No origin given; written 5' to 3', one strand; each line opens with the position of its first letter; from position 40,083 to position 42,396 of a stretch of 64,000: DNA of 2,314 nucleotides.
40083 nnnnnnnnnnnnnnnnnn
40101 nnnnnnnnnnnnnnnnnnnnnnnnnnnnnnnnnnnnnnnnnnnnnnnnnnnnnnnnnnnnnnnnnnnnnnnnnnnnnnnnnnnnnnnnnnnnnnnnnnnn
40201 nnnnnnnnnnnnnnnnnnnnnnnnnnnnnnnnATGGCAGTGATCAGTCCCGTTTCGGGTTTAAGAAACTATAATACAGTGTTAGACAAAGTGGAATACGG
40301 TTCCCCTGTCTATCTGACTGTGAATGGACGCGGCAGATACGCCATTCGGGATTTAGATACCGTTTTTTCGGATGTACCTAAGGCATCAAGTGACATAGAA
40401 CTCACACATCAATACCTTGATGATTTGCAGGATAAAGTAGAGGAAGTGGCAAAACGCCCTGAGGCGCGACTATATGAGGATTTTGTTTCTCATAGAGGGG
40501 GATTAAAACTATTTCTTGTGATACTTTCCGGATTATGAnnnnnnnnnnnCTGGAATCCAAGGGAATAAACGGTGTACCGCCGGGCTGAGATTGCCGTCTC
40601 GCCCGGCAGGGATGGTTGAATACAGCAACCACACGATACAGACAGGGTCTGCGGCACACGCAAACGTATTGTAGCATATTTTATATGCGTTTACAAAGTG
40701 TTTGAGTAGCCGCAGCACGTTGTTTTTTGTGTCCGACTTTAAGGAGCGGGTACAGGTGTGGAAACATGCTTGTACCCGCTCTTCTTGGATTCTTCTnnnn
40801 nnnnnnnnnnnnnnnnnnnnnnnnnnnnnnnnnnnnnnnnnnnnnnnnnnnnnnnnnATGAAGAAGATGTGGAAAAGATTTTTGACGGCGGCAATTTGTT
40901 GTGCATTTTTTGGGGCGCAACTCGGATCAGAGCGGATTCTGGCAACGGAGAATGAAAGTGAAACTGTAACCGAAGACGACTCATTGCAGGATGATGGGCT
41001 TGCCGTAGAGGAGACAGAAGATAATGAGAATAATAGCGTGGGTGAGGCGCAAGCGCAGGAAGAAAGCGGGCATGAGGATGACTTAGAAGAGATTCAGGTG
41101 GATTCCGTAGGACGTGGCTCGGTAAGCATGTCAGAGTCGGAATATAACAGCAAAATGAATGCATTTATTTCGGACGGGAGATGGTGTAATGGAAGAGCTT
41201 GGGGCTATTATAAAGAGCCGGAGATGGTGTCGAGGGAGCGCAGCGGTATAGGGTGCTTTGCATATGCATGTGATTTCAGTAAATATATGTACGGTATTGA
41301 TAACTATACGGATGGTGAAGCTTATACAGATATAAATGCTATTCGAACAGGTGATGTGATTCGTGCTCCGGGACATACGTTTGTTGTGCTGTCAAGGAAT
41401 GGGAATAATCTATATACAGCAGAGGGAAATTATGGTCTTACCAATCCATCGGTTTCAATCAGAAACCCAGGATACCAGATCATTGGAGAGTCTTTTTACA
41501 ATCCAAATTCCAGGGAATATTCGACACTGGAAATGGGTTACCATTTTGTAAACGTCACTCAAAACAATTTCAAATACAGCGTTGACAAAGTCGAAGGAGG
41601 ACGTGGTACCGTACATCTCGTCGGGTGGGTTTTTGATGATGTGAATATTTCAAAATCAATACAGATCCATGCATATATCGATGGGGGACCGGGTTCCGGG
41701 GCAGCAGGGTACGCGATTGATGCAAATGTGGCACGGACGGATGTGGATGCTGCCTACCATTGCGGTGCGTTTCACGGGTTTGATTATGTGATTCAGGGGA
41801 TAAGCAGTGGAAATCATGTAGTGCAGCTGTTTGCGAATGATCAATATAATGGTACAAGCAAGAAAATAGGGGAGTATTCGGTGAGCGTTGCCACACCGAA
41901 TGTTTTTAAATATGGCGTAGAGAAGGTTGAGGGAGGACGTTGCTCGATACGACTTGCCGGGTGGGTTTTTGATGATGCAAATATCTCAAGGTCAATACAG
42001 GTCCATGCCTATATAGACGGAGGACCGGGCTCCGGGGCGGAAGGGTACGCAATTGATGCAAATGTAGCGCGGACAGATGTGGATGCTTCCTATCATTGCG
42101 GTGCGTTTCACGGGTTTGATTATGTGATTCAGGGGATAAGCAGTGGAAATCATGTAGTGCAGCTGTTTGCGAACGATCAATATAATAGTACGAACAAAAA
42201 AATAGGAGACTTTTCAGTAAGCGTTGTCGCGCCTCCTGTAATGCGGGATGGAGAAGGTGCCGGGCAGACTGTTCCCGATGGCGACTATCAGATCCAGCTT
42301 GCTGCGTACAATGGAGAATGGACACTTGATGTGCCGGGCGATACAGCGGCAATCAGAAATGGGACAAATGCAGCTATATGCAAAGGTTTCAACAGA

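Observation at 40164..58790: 18.6-kb accessory insertion splitting the conserved tgt-yajC pair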

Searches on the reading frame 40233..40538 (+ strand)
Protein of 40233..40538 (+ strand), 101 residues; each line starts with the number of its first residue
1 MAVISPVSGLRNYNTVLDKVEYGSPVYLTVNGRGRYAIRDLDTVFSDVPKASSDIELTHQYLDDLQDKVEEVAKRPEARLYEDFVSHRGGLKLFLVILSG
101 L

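Call 4: search_protein_families(library=pfam, proteins=[window:40233-40538:+], max_evalue=0.01)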
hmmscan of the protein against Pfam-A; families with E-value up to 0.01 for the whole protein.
window:40233-40538:+ (101 aa): 0 families

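Call 20: search_protein_families(library=ncbifam, proteins=[window:40233-40538:+], max_evalue=0.01)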
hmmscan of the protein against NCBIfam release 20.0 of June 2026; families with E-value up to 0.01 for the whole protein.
window:40233-40538:+ (101 aa): 0 families

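Call 47: search_protein_families(library=padloc, proteins=[window:40233-40538:+], max_evalue=0.01)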
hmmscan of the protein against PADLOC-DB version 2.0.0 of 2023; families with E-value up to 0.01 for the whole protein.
window:40233-40538:+ (101 aa): 0 families

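Call 77: search_protein_families(library=pfam, proteins=[window:40233-40538:+], max_evalue=5)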
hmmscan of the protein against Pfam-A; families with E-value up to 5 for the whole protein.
window:40233-40538:+ (101 aa): 0 families

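Call 78: search_solved_structures(query=window:40233-40538:+, max_evalue=10)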
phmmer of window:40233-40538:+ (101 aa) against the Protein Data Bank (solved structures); distinct sequences matched with E-value up to 10: 2.
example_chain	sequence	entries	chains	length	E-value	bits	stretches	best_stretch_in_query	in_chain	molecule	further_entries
3lg7_A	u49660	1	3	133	0.51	14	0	54-80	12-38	4E10_S0_1EZ3A_002_C (T246)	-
8bd7_G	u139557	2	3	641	0.72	13.5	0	9-29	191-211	Intraflagellar transport protein 74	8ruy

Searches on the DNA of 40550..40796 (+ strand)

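Call 73: build_rna_model(alignment_id=A6)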
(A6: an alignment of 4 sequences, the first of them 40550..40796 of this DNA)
Model R1 built from alignment A6 (4 sequences, 254 columns); structure: RNAalifold consensus.
model positions 249; base pairs 52; branch points 5; effective number of sequences 1.67; information 0.59 bits per position. Calibrated on 0.2 Mb of random sequence (short: E-values are rough).
structure used (alignment columns):
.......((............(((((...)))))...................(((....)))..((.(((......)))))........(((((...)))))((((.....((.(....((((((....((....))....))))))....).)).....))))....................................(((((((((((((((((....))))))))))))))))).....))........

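Call 74: search_with_rna_model(model_id=R1, sources=[window, L001, L002, L003, L004, L006, L007, L008, L010, L011, L012, L013, L014, L015, L017, L018, L019, L021, L023, L024, L025, L027, L029, L030, L031, L033, L034, L035, L036, L038, L039, L040, L041, L043, L044, L045, L046, L047, L048, L049, L050, L051, L052, L053, L054, L056, L057, L059, L060, L061, L062, L064, L065, L066, L067, L068, L069, L070, L071, L072, L073, L074, L075, L076, L077, L078, L080, L081, L082, L083, L084, L085, L087, L088, L089, L090, L091, L093], max_evalue=1)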
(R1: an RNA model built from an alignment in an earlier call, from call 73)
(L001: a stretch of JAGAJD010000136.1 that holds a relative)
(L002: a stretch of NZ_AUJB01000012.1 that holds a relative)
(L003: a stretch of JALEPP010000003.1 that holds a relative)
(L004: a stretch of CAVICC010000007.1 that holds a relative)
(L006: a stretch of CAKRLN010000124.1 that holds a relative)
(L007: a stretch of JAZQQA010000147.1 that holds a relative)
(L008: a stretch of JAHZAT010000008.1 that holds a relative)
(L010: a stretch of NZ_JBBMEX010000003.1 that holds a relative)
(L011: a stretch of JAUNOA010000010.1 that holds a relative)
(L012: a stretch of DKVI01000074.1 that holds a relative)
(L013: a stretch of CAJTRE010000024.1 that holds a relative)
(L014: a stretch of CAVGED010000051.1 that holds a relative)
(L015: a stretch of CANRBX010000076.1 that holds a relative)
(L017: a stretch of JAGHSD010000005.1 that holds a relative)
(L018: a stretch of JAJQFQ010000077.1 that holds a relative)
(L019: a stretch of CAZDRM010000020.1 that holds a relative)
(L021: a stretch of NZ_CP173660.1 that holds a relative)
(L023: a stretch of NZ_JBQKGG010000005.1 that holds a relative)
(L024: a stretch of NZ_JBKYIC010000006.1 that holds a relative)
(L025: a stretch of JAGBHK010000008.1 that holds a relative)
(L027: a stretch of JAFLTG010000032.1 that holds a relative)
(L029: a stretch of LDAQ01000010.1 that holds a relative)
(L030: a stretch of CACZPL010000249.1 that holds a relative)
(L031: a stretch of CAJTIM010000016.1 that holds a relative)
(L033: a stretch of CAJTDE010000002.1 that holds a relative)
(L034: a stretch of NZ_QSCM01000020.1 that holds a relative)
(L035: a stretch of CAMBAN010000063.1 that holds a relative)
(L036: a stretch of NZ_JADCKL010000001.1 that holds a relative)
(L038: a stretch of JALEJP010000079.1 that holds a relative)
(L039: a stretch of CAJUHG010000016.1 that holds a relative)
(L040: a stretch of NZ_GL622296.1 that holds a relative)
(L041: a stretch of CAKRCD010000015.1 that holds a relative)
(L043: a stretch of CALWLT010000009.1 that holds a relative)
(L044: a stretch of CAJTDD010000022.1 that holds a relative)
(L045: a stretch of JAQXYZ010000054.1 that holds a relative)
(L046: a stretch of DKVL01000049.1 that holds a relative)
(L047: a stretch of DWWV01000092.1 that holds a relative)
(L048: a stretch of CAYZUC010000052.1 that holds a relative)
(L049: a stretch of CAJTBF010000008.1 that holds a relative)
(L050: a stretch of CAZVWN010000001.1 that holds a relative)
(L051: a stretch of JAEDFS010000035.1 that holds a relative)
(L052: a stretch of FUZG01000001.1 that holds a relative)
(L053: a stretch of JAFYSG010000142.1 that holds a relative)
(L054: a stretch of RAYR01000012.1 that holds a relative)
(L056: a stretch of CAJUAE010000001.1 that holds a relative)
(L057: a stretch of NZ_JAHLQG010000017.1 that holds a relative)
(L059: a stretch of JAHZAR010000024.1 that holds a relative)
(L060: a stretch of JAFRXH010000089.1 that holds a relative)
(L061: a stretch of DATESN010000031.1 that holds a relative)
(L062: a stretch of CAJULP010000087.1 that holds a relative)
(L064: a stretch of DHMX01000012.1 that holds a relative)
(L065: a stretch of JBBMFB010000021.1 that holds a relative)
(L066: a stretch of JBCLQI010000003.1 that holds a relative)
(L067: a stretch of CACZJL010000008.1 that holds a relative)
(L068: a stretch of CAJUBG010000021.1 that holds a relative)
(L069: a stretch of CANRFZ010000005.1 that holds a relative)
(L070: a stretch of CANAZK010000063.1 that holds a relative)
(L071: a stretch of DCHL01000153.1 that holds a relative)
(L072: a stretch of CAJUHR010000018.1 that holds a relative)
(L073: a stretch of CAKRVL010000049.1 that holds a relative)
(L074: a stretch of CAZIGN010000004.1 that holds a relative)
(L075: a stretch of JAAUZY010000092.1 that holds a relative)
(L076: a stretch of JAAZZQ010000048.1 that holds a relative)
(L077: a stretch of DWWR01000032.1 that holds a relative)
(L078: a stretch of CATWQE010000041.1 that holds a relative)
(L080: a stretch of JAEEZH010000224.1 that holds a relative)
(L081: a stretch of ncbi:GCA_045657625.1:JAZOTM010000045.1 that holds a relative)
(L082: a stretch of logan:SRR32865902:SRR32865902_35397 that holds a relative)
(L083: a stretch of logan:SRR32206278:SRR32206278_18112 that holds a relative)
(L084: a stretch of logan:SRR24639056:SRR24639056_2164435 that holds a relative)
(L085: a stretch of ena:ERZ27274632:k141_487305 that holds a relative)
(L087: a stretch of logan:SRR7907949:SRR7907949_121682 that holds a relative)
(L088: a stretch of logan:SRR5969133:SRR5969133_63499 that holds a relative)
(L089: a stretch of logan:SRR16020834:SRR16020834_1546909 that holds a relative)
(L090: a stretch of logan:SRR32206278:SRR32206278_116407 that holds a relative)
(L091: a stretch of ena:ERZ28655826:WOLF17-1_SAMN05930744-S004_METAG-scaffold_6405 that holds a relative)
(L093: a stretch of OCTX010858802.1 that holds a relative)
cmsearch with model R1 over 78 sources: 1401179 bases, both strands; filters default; matches with E-value up to 1: 12.
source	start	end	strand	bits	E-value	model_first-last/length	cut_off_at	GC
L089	5441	5688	+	270.4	1.6e-81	1-249/249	no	0.5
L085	6442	6688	+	269.1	3.9e-81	1-249/249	no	0.51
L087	3634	3880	+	269.1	3.9e-81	1-249/249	no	0.51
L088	87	333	+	269.1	3.9e-81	1-249/249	no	0.51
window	40550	40796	+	242.8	6.2e-73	1-249/249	no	0.5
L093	1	201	+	168.8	6.6e-50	49-249/249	5'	0.48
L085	6638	6695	-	32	2.4e-07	175-234/249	no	0.43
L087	3830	3887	-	32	2.4e-07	175-234/249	no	0.43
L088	283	340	-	32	2.4e-07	175-234/249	no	0.43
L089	5638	5697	-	30.6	6.5e-07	173-234/249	no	0.4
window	40744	40793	-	27.2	7.3e-06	185-234/249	no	0.52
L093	134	306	-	25.4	2.7e-05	1-249/249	no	0.42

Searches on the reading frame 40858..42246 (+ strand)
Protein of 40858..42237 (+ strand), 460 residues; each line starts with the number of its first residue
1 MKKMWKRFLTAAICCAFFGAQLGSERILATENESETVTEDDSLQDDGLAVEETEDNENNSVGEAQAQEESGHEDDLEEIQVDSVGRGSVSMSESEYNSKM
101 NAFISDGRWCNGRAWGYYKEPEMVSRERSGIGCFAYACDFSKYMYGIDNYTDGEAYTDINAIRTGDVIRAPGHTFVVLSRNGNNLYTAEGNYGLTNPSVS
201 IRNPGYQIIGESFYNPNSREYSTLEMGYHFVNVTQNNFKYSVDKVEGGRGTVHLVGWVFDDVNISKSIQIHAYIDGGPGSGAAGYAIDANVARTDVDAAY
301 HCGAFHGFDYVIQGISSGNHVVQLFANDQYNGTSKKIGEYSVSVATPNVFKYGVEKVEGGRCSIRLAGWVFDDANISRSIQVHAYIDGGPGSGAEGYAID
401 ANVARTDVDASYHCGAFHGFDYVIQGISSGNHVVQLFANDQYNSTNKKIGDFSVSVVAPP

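Call 77: search_protein_families(library=pfam, proteins=[window:40858-42237:+], max_evalue=5)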
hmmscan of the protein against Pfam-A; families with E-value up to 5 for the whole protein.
seq(460 aa): 1 family
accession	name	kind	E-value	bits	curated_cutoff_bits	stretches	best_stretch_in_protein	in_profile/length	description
PF02838.20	Glyco_hydro_20b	-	0.022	15.9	26.1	1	389-421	70-102/124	Glycosyl hydrolase family 20, domain 2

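Call 100: predict_structure(protein=window:41089-42246:+)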
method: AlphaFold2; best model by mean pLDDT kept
length: 386 residues; sequences in the alignment: 1
mean_pLDDT: 30.5   pTM: 0.20
mean pLDDT of the five models: 30.5, 25.5, 24.8, 24.7, 23.5
residues with pLDDT >= 90: 0; 70-90: 0; 50-70: 0; < 50: 386
segments of 3 or more residues with pLDDT < 50: 1-386
pLDDT, mean of each block of 10 residues (from residue 1): 27 40 37 29 26 26 24 25 31 31 29 26 29 29 26 29 29 28 30 32 31 30 26 30 38 34 35 32 29 32 33 32 32 26 29 39 37 37 28
secondary structure, 60 per line:
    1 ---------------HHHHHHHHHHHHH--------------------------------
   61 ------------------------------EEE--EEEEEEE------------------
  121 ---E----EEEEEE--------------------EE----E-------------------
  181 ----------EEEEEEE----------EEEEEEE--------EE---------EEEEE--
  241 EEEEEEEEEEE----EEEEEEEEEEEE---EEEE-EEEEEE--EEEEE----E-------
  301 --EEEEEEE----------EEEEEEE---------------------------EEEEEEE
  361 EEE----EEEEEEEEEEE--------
elements in order: H16-28 E91-93 E96-102 E129-134 E191-197 E208-214 E234-238 E241-251 E256-267 E271-274 E276-281 E284-288 E303-309 E320-326 E354-363 E368-378

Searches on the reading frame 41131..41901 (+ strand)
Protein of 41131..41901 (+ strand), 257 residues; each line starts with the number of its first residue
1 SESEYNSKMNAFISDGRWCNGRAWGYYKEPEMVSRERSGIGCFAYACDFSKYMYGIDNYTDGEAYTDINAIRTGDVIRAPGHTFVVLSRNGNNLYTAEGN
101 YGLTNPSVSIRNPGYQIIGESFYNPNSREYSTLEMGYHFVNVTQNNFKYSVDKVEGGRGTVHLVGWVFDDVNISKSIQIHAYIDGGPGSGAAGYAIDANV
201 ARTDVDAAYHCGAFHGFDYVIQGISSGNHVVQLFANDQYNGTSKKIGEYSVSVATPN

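Call 90: search_solved_structures(query=window:41131-41901:+, max_evalue=1, show_alignments=1)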
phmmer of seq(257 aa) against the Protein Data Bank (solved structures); distinct sequences matched with E-value up to 1: 2.
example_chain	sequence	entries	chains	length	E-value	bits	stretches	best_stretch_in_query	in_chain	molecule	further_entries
9m20_A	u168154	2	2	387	0.3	13.9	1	91-126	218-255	mannan endo-1,4-beta-mannosidase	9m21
7mxe_W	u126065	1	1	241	0.46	13.3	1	185-220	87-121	Ab1245 Fab light chain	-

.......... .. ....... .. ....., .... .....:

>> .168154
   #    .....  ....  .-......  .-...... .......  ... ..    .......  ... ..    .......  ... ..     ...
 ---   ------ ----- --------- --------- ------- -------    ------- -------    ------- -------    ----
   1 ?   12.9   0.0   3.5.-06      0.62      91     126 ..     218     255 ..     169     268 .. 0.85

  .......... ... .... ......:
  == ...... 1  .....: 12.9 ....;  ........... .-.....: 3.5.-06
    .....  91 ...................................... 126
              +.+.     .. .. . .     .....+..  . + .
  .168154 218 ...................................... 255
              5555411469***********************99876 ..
